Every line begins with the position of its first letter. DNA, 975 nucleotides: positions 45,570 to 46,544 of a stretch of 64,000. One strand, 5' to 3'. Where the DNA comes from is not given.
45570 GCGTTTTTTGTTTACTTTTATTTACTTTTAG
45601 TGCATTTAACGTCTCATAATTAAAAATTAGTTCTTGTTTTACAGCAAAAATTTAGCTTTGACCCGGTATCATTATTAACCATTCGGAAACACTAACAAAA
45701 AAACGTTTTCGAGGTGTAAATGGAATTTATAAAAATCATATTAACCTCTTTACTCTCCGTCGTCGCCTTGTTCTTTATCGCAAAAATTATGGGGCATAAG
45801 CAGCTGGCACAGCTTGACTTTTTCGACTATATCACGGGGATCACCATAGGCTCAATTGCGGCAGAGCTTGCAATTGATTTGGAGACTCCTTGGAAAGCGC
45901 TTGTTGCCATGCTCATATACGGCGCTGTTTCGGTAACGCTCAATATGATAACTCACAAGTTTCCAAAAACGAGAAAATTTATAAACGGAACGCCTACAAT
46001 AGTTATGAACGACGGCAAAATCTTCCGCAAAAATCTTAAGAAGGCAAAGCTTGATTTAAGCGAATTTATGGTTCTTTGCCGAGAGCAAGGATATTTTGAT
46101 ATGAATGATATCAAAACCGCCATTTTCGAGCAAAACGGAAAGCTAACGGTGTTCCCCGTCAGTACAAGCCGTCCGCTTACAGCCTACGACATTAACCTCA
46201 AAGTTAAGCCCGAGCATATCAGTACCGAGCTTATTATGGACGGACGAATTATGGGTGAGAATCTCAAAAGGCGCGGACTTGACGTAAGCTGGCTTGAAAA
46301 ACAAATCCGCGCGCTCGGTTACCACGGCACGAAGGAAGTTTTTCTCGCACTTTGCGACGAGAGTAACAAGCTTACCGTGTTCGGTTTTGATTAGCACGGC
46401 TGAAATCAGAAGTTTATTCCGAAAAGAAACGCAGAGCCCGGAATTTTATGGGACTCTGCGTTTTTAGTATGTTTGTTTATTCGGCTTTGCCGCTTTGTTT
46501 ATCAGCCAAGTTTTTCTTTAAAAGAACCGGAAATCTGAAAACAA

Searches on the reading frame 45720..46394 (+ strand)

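Call 11: search_protein_families(library=pfam, proteins=[window:45720-46394:+], max_evalue=0.01)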
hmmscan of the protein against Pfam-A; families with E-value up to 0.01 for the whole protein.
window:45720-46394:+ (224 aa): 2 families
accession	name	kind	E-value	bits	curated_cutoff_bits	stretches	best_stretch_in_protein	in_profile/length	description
PF04239.17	DUF421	-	3.7e-38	130.4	23.6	1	80-212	2-128/129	YetF C-terminal domain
PF20730.2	YetF_N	-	0.0003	21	26.5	1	4-77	2-76/76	YetF N-terminal transmembrane domain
